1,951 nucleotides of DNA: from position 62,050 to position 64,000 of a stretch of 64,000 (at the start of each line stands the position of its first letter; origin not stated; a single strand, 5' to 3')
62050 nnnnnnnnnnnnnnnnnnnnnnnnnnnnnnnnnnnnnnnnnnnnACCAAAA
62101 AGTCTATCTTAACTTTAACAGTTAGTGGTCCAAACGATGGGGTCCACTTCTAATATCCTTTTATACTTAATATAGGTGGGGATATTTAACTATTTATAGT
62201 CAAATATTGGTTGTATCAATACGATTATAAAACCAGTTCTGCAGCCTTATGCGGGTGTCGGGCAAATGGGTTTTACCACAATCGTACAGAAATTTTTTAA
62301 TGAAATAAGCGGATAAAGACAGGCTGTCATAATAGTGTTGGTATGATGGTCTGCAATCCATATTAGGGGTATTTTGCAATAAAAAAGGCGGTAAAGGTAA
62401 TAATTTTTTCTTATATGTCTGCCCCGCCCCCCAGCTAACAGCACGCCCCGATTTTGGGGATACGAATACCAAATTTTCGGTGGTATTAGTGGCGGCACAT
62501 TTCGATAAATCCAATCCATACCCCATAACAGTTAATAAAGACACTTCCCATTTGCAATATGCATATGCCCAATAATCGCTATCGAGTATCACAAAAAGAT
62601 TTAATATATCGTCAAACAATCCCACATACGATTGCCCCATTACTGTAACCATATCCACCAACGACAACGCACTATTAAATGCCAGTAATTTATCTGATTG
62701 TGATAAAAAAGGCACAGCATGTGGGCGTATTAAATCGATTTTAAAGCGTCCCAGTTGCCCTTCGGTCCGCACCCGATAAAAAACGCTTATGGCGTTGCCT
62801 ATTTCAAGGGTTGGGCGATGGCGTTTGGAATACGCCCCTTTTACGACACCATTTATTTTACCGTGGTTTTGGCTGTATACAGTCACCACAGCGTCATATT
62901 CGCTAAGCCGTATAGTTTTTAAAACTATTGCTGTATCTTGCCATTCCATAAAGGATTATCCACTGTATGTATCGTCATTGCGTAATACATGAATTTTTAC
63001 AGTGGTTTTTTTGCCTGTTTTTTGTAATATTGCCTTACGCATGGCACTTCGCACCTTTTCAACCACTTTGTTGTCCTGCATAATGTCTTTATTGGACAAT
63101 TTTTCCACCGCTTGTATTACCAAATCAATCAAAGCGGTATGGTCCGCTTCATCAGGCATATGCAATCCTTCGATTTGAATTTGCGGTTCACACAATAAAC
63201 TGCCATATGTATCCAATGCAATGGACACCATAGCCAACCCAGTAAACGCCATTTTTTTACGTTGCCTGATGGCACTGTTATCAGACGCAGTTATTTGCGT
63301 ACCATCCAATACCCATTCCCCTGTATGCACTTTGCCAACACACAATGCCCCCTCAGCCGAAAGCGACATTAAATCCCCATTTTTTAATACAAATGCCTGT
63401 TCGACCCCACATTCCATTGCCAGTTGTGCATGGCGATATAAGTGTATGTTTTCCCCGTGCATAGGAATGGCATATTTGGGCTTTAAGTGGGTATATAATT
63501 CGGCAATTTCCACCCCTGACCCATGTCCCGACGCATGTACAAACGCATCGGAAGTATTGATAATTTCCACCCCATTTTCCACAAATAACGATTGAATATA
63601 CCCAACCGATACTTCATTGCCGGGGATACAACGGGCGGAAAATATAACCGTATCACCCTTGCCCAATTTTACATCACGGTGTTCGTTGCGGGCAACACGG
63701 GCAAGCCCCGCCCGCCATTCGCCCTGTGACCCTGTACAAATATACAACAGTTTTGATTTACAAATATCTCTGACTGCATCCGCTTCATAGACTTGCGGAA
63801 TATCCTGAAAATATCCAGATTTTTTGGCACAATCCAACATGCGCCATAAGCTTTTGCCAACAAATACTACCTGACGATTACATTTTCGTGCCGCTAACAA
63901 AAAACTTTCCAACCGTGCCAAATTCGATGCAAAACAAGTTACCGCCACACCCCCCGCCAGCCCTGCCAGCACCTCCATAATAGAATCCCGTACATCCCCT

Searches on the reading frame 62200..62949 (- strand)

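Call 45: search_protein_families(library=pfam, proteins=[window:62200-62949:-], max_evalue=0.01)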
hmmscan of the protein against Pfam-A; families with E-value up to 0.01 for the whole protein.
window:62200-62949:- (249 aa): 2 families
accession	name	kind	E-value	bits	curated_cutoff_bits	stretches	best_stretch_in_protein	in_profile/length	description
PF11967.14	RecO_N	-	3.2e-15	56.4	27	1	1-74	1-77/80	Recombination protein O N terminal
PF02565.21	RecO_C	-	3.7e-14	53.2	22.1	1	85-193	4-119/157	Recombination protein O C terminal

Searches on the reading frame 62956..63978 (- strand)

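Call 45: search_protein_families(library=pfam, proteins=[window:62956-63978:-], max_evalue=0.01)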
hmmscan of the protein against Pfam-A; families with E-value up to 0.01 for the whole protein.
window:62956-63978:- (340 aa): 3 families
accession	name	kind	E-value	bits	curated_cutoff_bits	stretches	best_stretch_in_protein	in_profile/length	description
PF22505.1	RNase_J_b_CASP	-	1.7e-33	115.5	27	1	11-126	4-120/126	Ribonuclease J, beta-CASP domain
PF17770.6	RNase_J_C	-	1.7e-08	35.8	23.8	1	237-329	2-97/102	Ribonuclease J C-terminal domain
PF07521.17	RMMBL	-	1.4e-07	31.9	21.6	1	147-191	12-57/63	Zn-dependent metallo-hydrolase RNA specificity domain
